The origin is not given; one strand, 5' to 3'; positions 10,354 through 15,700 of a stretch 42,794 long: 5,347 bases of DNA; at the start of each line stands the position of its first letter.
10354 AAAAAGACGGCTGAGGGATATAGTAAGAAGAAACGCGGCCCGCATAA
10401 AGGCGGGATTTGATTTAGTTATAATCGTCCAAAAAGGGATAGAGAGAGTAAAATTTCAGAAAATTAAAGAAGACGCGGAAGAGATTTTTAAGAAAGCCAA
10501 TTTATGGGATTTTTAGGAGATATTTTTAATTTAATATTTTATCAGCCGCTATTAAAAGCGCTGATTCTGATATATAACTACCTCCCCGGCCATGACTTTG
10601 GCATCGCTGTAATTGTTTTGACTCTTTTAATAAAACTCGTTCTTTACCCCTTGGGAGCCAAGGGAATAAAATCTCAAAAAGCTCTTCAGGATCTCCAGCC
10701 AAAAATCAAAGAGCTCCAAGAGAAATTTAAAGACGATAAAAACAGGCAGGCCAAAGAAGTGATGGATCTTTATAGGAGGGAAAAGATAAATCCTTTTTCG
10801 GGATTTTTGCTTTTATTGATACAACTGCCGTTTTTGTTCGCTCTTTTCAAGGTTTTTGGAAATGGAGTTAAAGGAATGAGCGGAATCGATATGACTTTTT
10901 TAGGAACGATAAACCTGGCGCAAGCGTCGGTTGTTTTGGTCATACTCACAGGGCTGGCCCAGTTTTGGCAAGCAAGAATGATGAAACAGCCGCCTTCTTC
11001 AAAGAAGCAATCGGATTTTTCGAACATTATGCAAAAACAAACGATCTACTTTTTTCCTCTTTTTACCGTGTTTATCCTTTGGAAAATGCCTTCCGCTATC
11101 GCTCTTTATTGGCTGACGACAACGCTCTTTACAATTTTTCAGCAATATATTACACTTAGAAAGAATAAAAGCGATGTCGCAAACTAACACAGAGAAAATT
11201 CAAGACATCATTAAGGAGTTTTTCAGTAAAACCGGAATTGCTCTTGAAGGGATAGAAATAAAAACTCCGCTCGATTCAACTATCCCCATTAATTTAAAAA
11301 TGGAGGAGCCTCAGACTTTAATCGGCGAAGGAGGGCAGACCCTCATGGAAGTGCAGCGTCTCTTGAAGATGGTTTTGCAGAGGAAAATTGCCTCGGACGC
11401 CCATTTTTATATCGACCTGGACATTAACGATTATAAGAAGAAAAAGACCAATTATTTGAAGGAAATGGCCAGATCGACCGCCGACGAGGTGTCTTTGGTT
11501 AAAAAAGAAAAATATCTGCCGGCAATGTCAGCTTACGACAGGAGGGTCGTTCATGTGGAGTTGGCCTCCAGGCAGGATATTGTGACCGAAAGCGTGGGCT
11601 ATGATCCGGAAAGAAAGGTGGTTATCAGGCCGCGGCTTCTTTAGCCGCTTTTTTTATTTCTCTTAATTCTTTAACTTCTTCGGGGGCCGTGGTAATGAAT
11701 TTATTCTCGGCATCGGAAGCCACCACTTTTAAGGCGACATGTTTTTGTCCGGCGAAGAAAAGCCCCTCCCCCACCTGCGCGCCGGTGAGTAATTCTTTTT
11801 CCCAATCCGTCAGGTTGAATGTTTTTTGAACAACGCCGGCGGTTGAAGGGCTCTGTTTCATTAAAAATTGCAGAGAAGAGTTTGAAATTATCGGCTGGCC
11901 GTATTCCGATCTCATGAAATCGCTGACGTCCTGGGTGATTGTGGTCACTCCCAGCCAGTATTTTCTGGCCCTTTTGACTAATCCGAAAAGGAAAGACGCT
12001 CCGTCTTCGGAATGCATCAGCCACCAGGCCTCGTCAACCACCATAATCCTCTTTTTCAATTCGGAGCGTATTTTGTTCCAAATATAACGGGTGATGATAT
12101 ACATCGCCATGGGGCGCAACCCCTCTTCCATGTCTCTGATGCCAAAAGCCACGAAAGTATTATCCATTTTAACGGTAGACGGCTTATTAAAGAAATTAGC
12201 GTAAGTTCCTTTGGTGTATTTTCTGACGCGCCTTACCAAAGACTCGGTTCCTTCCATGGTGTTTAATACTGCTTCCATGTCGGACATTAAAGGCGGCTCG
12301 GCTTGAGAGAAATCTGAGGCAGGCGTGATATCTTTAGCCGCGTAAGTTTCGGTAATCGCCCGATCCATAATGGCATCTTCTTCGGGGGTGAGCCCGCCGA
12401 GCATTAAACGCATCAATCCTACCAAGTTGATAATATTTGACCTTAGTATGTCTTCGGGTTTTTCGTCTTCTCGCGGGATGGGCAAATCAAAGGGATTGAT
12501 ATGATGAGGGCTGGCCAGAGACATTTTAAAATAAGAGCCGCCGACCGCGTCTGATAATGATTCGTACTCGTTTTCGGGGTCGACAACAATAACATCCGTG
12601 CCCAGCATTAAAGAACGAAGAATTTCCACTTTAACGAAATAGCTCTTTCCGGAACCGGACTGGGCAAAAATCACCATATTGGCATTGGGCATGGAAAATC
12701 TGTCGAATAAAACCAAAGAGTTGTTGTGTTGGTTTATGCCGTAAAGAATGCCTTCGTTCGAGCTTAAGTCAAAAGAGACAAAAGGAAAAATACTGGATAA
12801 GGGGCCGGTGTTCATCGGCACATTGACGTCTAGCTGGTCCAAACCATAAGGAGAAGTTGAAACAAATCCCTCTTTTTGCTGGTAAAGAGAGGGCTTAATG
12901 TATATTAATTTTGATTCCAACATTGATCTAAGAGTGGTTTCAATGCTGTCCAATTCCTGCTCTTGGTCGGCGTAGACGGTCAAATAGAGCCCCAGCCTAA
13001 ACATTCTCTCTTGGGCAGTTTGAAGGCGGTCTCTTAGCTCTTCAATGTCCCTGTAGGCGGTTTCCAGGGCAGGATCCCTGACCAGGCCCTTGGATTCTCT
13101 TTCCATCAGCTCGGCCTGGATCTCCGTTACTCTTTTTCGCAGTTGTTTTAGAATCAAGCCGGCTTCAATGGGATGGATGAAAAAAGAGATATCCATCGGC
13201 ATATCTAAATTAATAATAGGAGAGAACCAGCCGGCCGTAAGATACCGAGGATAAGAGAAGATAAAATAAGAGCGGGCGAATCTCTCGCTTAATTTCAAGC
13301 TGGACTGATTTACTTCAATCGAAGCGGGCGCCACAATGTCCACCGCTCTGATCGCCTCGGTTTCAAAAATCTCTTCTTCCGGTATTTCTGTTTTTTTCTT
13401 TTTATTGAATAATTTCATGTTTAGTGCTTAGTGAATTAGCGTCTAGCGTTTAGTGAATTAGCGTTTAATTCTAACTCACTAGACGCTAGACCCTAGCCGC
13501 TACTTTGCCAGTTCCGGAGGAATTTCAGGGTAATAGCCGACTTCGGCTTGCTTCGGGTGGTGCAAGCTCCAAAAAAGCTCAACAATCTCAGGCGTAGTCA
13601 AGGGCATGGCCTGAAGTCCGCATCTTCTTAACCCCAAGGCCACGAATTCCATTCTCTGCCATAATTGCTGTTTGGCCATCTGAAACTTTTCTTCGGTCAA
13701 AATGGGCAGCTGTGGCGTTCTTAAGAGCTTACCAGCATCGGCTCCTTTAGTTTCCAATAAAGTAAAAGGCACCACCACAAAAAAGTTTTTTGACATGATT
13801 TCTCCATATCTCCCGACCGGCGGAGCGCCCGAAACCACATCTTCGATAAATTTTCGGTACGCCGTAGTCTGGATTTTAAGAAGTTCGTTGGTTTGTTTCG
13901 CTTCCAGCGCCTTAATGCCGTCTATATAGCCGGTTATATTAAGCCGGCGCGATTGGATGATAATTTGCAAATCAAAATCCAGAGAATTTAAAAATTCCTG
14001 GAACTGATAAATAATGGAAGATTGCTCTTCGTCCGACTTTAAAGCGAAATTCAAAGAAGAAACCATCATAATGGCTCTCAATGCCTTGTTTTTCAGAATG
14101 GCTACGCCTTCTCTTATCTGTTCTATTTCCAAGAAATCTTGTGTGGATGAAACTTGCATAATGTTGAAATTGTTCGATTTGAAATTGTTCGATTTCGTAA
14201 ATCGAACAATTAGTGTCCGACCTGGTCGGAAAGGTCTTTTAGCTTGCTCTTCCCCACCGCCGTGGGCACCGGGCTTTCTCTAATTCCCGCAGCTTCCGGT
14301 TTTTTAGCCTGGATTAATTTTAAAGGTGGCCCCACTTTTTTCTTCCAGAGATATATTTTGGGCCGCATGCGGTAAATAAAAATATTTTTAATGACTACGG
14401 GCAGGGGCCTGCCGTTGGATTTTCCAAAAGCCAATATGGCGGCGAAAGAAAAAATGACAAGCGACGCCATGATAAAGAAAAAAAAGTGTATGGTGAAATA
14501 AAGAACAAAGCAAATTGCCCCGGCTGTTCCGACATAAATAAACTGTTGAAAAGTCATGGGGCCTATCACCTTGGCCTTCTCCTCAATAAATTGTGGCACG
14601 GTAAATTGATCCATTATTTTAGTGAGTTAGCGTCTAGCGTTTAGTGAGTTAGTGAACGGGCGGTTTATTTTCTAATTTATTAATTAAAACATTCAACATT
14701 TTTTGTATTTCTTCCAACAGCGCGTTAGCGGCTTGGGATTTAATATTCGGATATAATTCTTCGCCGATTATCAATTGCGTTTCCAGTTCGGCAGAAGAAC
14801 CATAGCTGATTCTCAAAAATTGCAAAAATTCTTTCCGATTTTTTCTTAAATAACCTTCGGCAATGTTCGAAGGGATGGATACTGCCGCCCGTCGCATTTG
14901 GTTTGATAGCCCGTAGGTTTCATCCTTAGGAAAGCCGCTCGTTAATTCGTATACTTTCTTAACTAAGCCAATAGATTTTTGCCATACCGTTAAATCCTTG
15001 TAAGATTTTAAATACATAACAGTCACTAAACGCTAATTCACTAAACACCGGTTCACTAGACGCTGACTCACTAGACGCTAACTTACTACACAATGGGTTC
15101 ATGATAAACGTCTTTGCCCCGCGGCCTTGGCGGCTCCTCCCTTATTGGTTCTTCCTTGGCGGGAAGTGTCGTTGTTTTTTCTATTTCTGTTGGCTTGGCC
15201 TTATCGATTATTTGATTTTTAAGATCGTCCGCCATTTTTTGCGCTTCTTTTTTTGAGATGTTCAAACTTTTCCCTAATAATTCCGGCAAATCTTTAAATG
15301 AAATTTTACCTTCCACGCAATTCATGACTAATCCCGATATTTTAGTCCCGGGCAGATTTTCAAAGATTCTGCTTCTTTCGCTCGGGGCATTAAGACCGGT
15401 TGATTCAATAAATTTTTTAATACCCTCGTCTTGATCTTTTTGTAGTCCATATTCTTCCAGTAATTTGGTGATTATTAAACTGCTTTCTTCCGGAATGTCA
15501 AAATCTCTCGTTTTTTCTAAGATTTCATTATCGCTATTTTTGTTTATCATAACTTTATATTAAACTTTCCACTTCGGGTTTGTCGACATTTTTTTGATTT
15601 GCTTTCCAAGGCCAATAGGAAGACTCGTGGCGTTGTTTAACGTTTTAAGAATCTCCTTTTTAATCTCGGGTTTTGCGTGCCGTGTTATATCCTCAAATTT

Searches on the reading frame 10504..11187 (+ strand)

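Call 64: search_protein_families(library=pfam, proteins=[window:10504-11187:+], max_evalue=0.001)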
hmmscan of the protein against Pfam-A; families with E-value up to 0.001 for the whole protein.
window:10504-11187:+ (227 aa): 1 family
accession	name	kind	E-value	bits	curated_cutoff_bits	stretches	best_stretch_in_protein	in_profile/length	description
PF02096.25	60KD_IMP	-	7.5e-49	166.3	35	1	32-217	1-161/163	60Kd inner membrane protein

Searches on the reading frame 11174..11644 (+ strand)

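Call 64: search_protein_families(library=pfam, proteins=[window:11174-11644:+], max_evalue=0.001)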
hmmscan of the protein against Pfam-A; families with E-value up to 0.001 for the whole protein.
window:11174-11644:+ (156 aa): 1 family
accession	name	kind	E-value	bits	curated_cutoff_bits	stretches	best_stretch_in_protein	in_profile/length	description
PF01424.28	R3H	-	5.6e-12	45.9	26.8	1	95-153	3-60/60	R3H domain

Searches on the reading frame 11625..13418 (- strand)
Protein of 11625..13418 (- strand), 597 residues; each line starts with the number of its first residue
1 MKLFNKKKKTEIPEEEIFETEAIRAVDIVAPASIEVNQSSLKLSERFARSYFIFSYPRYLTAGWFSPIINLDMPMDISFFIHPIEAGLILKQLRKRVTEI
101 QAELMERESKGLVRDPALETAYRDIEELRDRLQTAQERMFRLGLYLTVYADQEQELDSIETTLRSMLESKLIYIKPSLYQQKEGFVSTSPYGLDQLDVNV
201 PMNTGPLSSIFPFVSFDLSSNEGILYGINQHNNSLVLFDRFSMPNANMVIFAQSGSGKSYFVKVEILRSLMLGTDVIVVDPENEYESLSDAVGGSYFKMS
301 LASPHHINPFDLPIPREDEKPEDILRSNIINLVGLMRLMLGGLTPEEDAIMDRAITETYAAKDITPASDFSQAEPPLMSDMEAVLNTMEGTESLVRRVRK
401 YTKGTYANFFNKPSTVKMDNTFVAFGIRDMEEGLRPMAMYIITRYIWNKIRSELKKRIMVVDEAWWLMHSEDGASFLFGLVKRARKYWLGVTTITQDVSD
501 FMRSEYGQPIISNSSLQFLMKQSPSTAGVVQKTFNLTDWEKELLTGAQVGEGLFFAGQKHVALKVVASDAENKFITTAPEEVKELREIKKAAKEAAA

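Call 10: search_protein_families(library=pfam, proteins=[window:11625-13418:-], max_evalue=0.01)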
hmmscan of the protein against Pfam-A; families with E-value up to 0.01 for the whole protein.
window:11625-13418:- (597 aa): 5 families
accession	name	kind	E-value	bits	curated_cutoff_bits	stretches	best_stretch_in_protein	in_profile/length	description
PF19044.6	P-loop_TraG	-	1.7e-24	86.7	25.8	1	243-544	27-342/413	TraG P-loop domain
PF12846.13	AAA_10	-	2e-11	44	27.5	2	439-508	223-293/362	AAA-like domain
PF01935.23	DUF87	-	1.8e-09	38.5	23.2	1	248-313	26-93/220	Helicase HerA, central domain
PF11130.14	TraC_F_IV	-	0.00013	21.5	28.1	1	108-186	291-368/375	TraC protein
PF03135.19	CagE_TrbE_VirB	-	0.0009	19.7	21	0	43-168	61-174/204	CagE, TrbE, VirB family, component of type IV transporter system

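Call 62: search_protein_families(library=ncbifam, proteins=[window:11625-13418:-], max_evalue=0.01)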
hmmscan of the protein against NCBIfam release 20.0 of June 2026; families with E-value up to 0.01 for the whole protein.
window:11625-13418:- (597 aa): 12 families
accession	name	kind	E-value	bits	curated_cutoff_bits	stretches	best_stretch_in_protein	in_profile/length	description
NF045971.1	conju_CD1110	equivalog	4.6e-107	359.1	325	1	3-563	166-734/752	VirB4-like conjugal transfer ATPase, CD1110 family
NF045975.1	VirB4_plasma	equivalog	1.3e-79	268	590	1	3-575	273-893/894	Mbov_0397 family ICE element conjugal transfer ATPase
TIGR02746.1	TraC-F-type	equivalog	1.5e-50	172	567.05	1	45-548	226-737/800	type IV secretion system protein TraC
TIGR00929.1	VirB4_CagE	subfamily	2.3e-36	125.4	643.1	1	37-590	231-775/792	VirB4 family type IV secretion/conjugal transfer ATPase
NF010278.0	PRK13721.1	subfamily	4.2e-18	64.6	1177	1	116-525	339-764/874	type IV secretion system protein TraC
TIGR03783.1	Bac_Flav_CT_G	subfamily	2.7e-14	52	261.55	1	243-542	436-755/829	TraG family conjugative transposon ATPase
NF041017.1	DNA_import_CedB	equivalog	3.2e-13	49.2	700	2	431-501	445-519/590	DNA import protein CedB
NF010473.0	PRK13898.1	equivalog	2.2e-06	26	1050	1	252-556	454-743/801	type IV secretion system ATPase VirB4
NF052333.1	ATPase_TcpF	exception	2e-05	22.7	1100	0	440-505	665-731/813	conjugal transfer ATPase TcpF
NF010447.0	PRK13873.1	equivalog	4.8e-05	21.5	1020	1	387-548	568-733/815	conjugal transfer protein TrbE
NF053655.1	CedD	equivalog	0.0008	18.2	600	0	441-500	408-462/527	DNA-translocating ATPase CedD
NF042935.1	SCO6880_fam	subfamily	0.0039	16.2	60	1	78-193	364-477/477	SCO6880 family protein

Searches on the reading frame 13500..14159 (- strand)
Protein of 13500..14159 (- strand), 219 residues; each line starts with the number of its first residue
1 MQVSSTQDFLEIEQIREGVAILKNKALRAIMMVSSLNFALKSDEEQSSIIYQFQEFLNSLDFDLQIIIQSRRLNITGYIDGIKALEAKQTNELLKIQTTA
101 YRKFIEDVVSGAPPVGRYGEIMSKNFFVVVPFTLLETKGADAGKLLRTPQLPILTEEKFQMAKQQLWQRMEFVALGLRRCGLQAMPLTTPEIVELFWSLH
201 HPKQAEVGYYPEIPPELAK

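Call 10: search_protein_families(library=pfam, proteins=[window:13500-14159:-], max_evalue=0.01)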
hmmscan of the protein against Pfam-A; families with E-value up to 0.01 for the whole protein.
window:13500-14159:- (219 aa): 0 families

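Call 62: search_protein_families(library=ncbifam, proteins=[window:13500-14159:-], max_evalue=0.01)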
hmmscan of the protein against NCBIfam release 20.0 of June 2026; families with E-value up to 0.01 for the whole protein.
window:13500-14159:- (219 aa): 3 families
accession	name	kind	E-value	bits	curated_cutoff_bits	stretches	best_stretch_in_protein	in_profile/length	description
NF045975.1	VirB4_plasma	equivalog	9.8e-08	30.2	590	1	5-107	103-212/894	Mbov_0397 family ICE element conjugal transfer ATPase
NF045971.1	conju_CD1110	equivalog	0.00019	19.8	325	1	8-80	3-78/752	VirB4-like conjugal transfer ATPase, CD1110 family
NF041427.1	TrsD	subfamily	0.0028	17.5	200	1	7-85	16-101/201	TrsD/TraD family conjugative transfer protein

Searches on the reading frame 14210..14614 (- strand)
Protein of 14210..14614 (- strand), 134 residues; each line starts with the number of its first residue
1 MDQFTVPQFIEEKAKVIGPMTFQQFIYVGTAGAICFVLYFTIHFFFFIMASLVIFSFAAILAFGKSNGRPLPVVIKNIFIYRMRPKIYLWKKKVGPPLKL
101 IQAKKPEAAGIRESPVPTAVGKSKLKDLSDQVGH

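Call 10: search_protein_families(library=pfam, proteins=[window:14210-14614:-], max_evalue=0.01)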
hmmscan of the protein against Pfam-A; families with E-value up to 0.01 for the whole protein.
window:14210-14614:- (134 aa): 1 family
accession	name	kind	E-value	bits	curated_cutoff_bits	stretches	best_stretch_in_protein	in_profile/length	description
PF12666.12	PrgI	-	1.6e-08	35.4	27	1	6-88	2-89/91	PrgI family protein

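Call 62: search_protein_families(library=ncbifam, proteins=[window:14210-14614:-], max_evalue=0.01)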
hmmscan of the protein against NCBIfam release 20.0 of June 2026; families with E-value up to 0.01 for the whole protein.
window:14210-14614:- (134 aa): 0 families

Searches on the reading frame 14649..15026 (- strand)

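Call 10: search_protein_families(library=pfam, proteins=[window:14649-15026:-], max_evalue=0.01)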
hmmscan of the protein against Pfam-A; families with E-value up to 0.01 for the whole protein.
window:14649-15026:- (125 aa): 2 families
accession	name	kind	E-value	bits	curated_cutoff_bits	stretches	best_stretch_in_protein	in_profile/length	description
PF05635.17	23S_rRNA_IVP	-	7.5e-36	123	33.8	1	10-112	1-105/106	23S rRNA-intervening sequence protein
PF22296.2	bAvd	-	1.1e-05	26.3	40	1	15-117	4-106/107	bAvd-like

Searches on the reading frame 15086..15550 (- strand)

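Call 10: search_protein_families(library=pfam, proteins=[window:15086-15550:-], max_evalue=0.01)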
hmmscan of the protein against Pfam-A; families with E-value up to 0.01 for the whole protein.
window:15086-15550:- (154 aa): 0 families

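Call 62: search_protein_families(library=ncbifam, proteins=[window:15086-15550:-], max_evalue=0.01)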
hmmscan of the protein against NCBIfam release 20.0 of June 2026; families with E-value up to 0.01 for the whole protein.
window:15086-15550:- (154 aa): 1 family
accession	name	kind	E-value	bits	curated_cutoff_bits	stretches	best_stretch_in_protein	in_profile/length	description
NF001854.0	PRK00575.1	equivalog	0.0012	19.5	72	1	91-145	31-85/94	Sec-independent protein translocase subunit TatA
